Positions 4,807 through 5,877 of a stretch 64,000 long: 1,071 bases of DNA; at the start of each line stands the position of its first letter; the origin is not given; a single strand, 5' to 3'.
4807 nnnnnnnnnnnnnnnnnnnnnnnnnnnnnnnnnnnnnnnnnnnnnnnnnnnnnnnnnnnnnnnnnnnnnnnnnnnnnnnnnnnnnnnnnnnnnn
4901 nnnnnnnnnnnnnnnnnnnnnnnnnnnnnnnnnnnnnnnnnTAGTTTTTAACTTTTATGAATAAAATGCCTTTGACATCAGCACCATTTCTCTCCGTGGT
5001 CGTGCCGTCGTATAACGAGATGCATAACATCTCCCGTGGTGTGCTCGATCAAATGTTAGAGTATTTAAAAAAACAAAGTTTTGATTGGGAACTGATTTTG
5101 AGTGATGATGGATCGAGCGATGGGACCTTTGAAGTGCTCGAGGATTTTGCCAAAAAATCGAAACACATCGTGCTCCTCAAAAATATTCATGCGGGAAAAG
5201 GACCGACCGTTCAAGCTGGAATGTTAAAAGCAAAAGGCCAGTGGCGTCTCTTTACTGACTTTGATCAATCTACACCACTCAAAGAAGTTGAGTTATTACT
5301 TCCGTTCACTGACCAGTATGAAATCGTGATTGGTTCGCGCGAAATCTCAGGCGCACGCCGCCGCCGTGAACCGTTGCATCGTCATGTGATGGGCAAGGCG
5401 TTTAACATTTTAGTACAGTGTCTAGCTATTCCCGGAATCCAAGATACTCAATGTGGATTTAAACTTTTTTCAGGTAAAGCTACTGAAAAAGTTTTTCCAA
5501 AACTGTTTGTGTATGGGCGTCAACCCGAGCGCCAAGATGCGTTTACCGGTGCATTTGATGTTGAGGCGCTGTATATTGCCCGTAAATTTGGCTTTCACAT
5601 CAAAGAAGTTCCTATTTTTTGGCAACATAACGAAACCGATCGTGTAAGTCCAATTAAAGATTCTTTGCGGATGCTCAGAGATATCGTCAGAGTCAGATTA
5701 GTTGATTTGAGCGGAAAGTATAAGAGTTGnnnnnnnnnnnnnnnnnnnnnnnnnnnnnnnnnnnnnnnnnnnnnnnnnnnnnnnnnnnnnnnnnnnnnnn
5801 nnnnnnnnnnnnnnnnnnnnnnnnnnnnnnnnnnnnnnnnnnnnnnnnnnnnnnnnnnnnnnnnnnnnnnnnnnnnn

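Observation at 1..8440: GDP-6-deoxyhexose synthesis coupled to two Dpm1-like GT2 synthases and three GT-C membrane transferases: a lipid-linked extracytoplasmic glycosylation system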

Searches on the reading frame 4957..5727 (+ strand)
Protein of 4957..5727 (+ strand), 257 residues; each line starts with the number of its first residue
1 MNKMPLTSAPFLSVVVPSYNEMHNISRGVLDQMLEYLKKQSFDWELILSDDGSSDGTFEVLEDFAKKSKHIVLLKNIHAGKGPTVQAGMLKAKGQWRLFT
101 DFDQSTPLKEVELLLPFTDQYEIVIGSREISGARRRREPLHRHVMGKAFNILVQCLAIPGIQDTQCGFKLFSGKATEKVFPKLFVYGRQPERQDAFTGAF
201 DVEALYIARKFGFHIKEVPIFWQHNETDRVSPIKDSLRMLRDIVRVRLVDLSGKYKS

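Call 7: search_protein_families(library=pfam, proteins=[window:4957-5727:+], max_evalue=0.01)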
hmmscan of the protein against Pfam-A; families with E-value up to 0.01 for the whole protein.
window:4957-5727:+ (257 aa): 2 families
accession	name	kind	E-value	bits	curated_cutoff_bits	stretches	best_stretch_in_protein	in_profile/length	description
PF00535.33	Glycos_transf_2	-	3.3e-20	73.1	23.3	1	13-180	1-168/168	Glycosyl transferase family 2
PF10111.15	Glyco_tranf_2_2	-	0.00099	19.1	27.3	1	13-108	1-96/276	Glycosyltransferase like family 2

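Call 8: search_protein_families(library=ncbifam, proteins=[window:4957-5727:+], max_evalue=0.01)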
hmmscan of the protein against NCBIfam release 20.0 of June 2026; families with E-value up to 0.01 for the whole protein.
window:4957-5727:+ (257 aa): 19 families
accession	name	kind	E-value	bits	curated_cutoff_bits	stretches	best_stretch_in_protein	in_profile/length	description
NF047588.1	GlcsyltransPgfSStrep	equivalog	3.7e-15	55.9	500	1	12-180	3-168/308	glycosyltransferase PgfS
NF007482.0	PRK10073.1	equivalog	1.7e-12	47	423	1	8-107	4-99/334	glycosyltransferase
NF007986.1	PRK10714.1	equivalog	3.6e-12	45.9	529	1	12-169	8-162/316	undecaprenyl-phosphate 4-deoxy-4-formamido-L-arabinose transferase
TIGR03937.1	PgaC_IcaA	equivalog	2.1e-11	43.4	422.3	1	3-101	38-133/407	poly-beta-1,6-N-acetyl-D-glucosamine synthase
NF041875.1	EPS_EpsD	equivalog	9.7e-11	41.6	370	1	12-163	1-150/325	exopolysaccharide biosynthesis glycosyltransferase EpsD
NF050050.1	ProtGlycPglI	equivalog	2.7e-10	40.1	500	1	10-115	2-105/306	GalNAc(5)-diNAcBac-PP-undecaprenol beta-1,3-glucosyltransferase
TIGR04283.1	glyco_like_mftF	equivalog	5e-10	39.3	182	1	12-115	1-94/221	TIGR04283 family arsenosugar biosynthesis glycosyltransferase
NF047683.1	TeichurnBiosyTuaG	equivalog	1.1e-09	38.3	400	1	9-117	5-110/252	teichuronic acid biosynthesis protein TuaG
NF038302.1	EPS_HpsE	equivalog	1.6e-09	37.2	300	1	12-118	3-111/307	hormogonium polysaccharide biosynthesis glycosyltransferase HpsE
NF053739.1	GlytfEpsEBac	equivalog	1.2e-07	31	450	1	28-112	14-101/265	glycosyltransferase EpsE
NF058614.1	PPMAGASynPpgS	equivalog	1.3e-06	28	370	1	14-175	4-161/226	polyprenyl-phospho-N-acetylgalactosaminyl synthase PpgS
NF041391.1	DPhHxTase_Halo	equivalog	4.4e-06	25.8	375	1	18-178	3-152/213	dolichyl-phosphate hexose transferase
TIGR04182.1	glyco_TIGR04182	equivalog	3.5e-05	23.3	325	1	13-245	3-216/293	S-layer glycoprotein N-glycosyltransferase AglJ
TIGR03469.1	HpnB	hypoth_equivalog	9.1e-05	21.6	379.25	1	7-93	41-124/386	hopene-associated glycosyltransferase HpnB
NF010496.0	PRK13915.1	equivalog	9.9e-05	21.6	262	1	12-106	33-129/307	glucosyl-3-phosphoglycerate synthase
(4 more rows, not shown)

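Call 26: search_solved_structures(query=window:4957-5727:+, max_evalue=0.001)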
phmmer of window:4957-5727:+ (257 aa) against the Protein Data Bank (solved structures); distinct sequences matched with E-value up to 0.001: 19.
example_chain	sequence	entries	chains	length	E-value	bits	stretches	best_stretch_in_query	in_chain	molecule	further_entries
5mlz_A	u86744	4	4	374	7.9e-11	45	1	12-166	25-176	Dolichol monophosphate mannose synthase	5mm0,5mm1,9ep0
9bhc_C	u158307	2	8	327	1.4e-10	44.2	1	12-169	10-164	Undecaprenyl-phosphate 4-deoxy-4-formamido-L-arabinose transferase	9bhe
8vxh_A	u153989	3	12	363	1.6e-10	44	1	12-169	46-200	Undecaprenyl-phosphate 4-deoxy-4-formamido-L-arabinose transferase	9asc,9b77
9hwj_A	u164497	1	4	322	7.8e-09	38.4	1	12-169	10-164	Undecaprenyl-phosphate 4-deoxy-4-formamido-L-arabinose transferase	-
5hea_A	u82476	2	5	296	9.1e-08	34.9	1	10-104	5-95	Putative glycosyltransferase (GalT1)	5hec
5eke_A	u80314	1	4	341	3.1e-07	33.2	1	11-129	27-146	Uncharacterized glycosyltransferase sll0501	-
5ekp_C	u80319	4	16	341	3.1e-07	33.2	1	11-129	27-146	Uncharacterized glycosyltransferase sll0501 | Glycosyltransferase sll0501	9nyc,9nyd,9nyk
9nye_A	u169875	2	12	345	3.2e-07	33.2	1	11-129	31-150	Glycosyltransferase sll0501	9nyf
2z87_A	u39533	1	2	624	1.3e-06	31.1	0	6-96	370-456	Chondroitin synthase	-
2z86_A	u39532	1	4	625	1.3e-06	31.1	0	6-96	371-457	Chondroitin synthase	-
3bcv_A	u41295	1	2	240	3.9e-06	29.6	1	9-104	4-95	Putative glycosyltransferase protein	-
6p61_A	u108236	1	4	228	5e-06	29.2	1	7-115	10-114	Glycosyltransferase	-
8bz4_A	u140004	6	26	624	1.2e-05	28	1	12-118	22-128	Glycosyltransferase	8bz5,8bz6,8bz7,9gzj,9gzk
8bz8_A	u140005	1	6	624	1.2e-05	28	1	12-118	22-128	Glycosyltransferase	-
5tze_C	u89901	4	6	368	3.3e-05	26.6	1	13-123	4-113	Glycosyl transferase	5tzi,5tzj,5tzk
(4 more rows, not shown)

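Call 40: find_homologous_proteins(query=window:4957-5727:+, max_evalue=0.001)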
Query window:4957-5727:+ (257 aa): 4159 proteins with E <= 0.001 among 4567 candidates; the best 120 are listed.
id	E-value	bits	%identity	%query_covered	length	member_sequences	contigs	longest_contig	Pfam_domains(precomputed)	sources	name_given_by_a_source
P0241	1.6e-169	580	100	100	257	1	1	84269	PF00535.33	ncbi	-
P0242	3.9e-129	447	75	98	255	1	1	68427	PF00535.33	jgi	jgi:glycosyltransferase involved in cell wall biosynthesis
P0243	7.8e-128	443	75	98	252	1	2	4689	PF00535.33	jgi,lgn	jgi:hypothetical protein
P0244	3.4e-127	441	77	97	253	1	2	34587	PF00535.33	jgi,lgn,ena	-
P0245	1.1e-126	439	78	97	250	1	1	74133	PF00535.33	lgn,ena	-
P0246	5.8e-125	434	75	98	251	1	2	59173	PF00535.33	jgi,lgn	jgi:glycosyltransferase involved in cell wall biosynthesis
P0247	1.1e-123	429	74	97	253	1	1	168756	PF00535.33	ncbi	-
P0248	4.5e-122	424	72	98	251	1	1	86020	PF00535.33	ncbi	-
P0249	5.7e-121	421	72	97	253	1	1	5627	PF00535.33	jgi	jgi:dolichyl-phosphate beta-glucosyltransferase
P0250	1.4e-120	419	74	96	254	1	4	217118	PF00535.33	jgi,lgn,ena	-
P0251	4.9e-120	418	72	96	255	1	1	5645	PF00535.33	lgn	-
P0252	3.2e-119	415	73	96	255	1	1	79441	PF00535.33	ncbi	-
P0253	8.3e-119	414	71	98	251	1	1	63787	PF00535.33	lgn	-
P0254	1.5e-118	413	71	98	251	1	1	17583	PF00535.33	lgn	-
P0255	3.2e-118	412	73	96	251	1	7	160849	PF00535.33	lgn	-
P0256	3.3e-118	412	69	97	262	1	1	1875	PF00535.33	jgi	jgi:dolichyl-phosphate beta-glucosyltransferase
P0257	3.4e-118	412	72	96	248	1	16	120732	PF10111.15,PF00535.33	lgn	-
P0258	8.9e-118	410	71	97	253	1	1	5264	PF00535.33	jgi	jgi:dolichyl-phosphate beta-glucosyltransferase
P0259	1.0e-117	410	71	96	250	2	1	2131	PF00535.33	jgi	jgi:dolichyl-phosphate beta-glucosyltransferase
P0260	1.2e-116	406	71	96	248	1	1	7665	PF10111.15,PF00535.33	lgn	-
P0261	1.6e-116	406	71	96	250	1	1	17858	PF10111.15,PF00535.33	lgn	-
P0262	2.1e-116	406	70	96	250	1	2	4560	PF00535.33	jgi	jgi:glycosyltransferase involved in cell wall biosynthesis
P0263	3.1e-116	405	70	96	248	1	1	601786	PF10111.15,PF00535.33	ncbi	-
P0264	4.4e-116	405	70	96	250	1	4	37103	PF10111.15,PF00535.33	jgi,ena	-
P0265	5.4e-116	404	68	98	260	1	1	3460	PF00535.33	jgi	jgi:dolichyl-phosphate beta-glucosyltransferase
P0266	5.8e-116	404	71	96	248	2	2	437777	PF10111.15,PF00535.33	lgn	-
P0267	6.0e-116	404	70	96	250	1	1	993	PF10111.15,PF00535.33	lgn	-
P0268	7.4e-116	404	69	97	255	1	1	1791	PF00535.33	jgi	-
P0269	1.1e-115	403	70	96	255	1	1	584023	PF00535.33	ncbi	-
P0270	1.6e-115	403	70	96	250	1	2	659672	PF10111.15,PF00535.33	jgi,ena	jgi:dolichyl-phosphate beta-glucosyltransferase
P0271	2.1e-115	402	70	95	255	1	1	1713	PF00535.33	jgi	jgi:dolichyl-phosphate beta-glucosyltransferase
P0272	2.2e-115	402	70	95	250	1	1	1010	PF10111.15,PF00535.33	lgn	-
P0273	2.5e-115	402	68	99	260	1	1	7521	PF00535.33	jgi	jgi:dolichyl-phosphate beta-glucosyltransferase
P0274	3.1e-115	402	72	96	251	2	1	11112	PF10111.15,PF00535.33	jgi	jgi:dolichyl-phosphate beta-glucosyltransferase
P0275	4.0e-115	401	70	96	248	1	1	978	PF10111.15,PF00535.33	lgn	-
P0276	4.0e-115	401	71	96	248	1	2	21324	PF10111.15,PF00535.33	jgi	-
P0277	7.6e-115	401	70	96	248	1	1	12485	PF10111.15,PF00535.33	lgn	-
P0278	7.7e-115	401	69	96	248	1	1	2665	PF10111.15,PF00535.33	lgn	-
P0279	8.1e-115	400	70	96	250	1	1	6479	PF10111.15,PF13641.13,PF00535.33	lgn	-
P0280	1.0e-114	400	70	96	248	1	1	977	PF10111.15,PF00535.33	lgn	-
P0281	1.1e-114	400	70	96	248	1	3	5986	PF10111.15,PF00535.33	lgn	-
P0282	1.1e-114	400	70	96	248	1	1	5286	PF10111.15,PF00535.33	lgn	-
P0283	2.0e-114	399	69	96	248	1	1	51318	PF10111.15,PF00535.33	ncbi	-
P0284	2.0e-114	399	69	98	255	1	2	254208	PF00535.33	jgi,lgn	jgi:glycosyltransferase involved in cell wall biosynthesis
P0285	2.2e-114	399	69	97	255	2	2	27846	PF00535.33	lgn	-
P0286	2.3e-114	399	71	95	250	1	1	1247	PF00535.33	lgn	-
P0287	2.6e-114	399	69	96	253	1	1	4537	PF10111.15,PF00535.33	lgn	-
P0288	3.0e-114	399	68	96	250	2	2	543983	PF10111.15,PF00535.33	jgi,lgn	jgi:glycosyltransferase involved in cell wall biosynthesis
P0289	3.2e-114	399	68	98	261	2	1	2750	PF00535.33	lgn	-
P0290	3.7e-114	398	70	98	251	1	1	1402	PF10111.15,PF00535.33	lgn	-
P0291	3.8e-114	398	68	96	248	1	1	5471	PF10111.15,PF00535.33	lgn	-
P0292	5.1e-114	398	70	96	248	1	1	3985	PF10111.15,PF00535.33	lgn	-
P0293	5.2e-114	398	67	97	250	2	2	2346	PF00535.33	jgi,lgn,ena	jgi:glycosyltransferase involved in cell wall biosynthesis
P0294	5.4e-114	398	69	96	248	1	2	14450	PF10111.15,PF00535.33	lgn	-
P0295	7.8e-114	397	70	96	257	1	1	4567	PF10111.15,PF00535.33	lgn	-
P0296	8.2e-114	397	68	95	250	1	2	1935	PF10111.15,PF00535.33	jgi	-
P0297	1.1e-113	397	68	95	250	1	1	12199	PF10111.15,PF00535.33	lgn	-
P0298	1.4e-113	396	68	96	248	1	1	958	PF00535.33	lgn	-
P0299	1.8e-113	396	69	96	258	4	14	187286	PF00535.33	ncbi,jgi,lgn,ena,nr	ncbi:glycosyltransferase family 2 protein [Patescibacteria group bacterium]|nr:glycosyltransferase f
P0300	1.8e-113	396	69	96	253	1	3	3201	PF10111.15,PF00535.33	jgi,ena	-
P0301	1.9e-113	396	71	96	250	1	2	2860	PF10111.15,PF00535.33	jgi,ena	-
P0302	2.5e-113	396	68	96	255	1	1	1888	PF00535.33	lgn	-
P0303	3.2e-113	395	69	98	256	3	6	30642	PF00535.33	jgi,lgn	jgi:hypothetical protein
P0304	3.3e-113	395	69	96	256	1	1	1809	PF00535.33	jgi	jgi:cellulose synthase/poly-beta-1,6-N-acetylglucosamine synthase-like glycosyltransferase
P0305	3.5e-113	395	68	97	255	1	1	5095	PF00535.33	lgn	-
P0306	3.7e-113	395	68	98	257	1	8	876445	PF00535.33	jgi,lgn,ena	-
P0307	5.6e-113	394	67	97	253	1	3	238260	PF00535.33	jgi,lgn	-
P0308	6.0e-113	394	70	97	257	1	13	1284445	PF00535.33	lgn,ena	-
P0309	6.2e-113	394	69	98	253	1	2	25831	PF13641.13,PF00535.33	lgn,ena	-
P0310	6.5e-113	394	68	95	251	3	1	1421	PF10111.15,PF00535.33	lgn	-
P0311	8.7e-113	394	70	95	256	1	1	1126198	PF00535.33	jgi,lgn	-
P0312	8.7e-113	394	70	95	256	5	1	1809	PF00535.33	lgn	-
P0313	8.8e-113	394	69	96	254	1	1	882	PF00535.33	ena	-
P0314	9.0e-113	394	66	97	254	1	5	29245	PF10111.15,PF00535.33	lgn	-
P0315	1.1e-112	393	66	99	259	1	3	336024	PF00535.33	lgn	-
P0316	1.8e-112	393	67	99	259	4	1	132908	PF00535.33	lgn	-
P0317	2.0e-112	393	68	96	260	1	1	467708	PF00535.33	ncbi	-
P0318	2.2e-112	392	68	96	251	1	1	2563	PF00535.33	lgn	-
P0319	2.2e-112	392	68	97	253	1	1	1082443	PF10111.15,PF00535.33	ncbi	-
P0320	2.7e-112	392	67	97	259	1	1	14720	PF00535.33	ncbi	-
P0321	3.0e-112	392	68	99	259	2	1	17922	PF00535.33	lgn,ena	-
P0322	4.6e-112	391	70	97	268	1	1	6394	PF00535.33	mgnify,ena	mgnify:CR=1 FL=1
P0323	4.7e-112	391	67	97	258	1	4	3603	PF00535.33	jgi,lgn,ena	-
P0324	4.8e-112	391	69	95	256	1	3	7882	PF00535.33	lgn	-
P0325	7.1e-112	391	71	96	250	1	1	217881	PF10111.15,PF00535.33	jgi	jgi:dolichyl-phosphate beta-glucosyltransferase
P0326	7.5e-112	391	69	95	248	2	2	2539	PF10111.15,PF00535.33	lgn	-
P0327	7.7e-112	391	64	99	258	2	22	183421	PF10111.15,PF13641.13,PF00535.33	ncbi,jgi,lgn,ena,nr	ncbi:MAG: glycosyltransferase family 2 protein [Candidatus Pacebacteria bacterium]|jgi:dolichyl-phos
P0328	7.8e-112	391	70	95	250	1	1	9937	PF10111.15,PF00535.33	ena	-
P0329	8.4e-112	391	67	98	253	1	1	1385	PF00535.33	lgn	-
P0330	8.5e-112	391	68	95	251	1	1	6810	PF10111.15,PF00535.33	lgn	-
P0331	8.7e-112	391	69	98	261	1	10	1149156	PF13641.13,PF00535.33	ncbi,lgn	-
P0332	8.7e-112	391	70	97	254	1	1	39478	PF00535.33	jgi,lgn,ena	-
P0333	9.4e-112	390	67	96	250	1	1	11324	PF10111.15,PF00535.33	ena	-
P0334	9.7e-112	390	67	96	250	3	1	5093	PF10111.15,PF00535.33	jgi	-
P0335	1.1e-111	390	70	96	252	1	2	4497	PF00535.33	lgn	-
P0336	1.2e-111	390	69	96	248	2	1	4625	PF10111.15,PF00535.33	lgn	-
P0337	1.2e-111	390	67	98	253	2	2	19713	PF10111.15,PF00535.33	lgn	-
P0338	1.3e-111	390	69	98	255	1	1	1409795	PF10111.15,PF00535.33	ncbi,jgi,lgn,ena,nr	ncbi:MAG TPA: dolichyl-phosphate beta-glucosyltransferase [Vitreimonas sp.]|nr:dolichyl-phosphate be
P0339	1.8e-111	389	68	96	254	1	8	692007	PF00535.33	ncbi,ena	-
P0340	1.9e-111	389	67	96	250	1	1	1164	PF10111.15,PF00535.33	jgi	-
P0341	2.2e-111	389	67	98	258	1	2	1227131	PF00535.33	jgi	jgi:dolichyl-phosphate beta-glucosyltransferase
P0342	2.5e-111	389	67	97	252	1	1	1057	PF13641.13,PF00535.33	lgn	-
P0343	2.7e-111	389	69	95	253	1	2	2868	PF00535.33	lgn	-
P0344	3.2e-111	389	68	96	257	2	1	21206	PF00535.33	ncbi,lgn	-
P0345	3.7e-111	388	69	95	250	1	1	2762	PF10111.15,PF00535.33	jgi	jgi:dolichyl-phosphate beta-glucosyltransferase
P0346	3.8e-111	388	69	96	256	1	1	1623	PF10111.15,PF00535.33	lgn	-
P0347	4.4e-111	388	67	98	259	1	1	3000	PF00535.33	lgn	-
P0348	4.6e-111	388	68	96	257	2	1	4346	PF00535.33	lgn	-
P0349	5.8e-111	388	67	96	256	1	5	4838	PF10111.15,PF13641.13,PF00535.33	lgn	-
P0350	6.3e-111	388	69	98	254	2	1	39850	PF10111.15,PF00535.33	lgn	-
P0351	6.4e-111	388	67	96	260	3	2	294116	PF00535.33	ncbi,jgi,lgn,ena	-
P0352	7.8e-111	387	70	95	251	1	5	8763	PF10111.15,PF00535.33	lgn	-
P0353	8.9e-111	387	67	96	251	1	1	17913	PF00535.33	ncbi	-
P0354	9.4e-111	387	65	98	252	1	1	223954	PF00535.33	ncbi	-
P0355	9.4e-111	387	67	99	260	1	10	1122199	PF00535.33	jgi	jgi:dolichyl-phosphate beta-glucosyltransferase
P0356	1.0e-110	387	66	98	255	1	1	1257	PF00535.33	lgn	-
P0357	1.0e-110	387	66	96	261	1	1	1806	PF13641.13,PF00535.33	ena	-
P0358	1.2e-110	387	67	97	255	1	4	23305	PF13641.13,PF00535.33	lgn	-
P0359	1.3e-110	387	67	98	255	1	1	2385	PF10111.15,PF00535.33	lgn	-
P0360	1.4e-110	387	66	99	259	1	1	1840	PF10111.15,PF00535.33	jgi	-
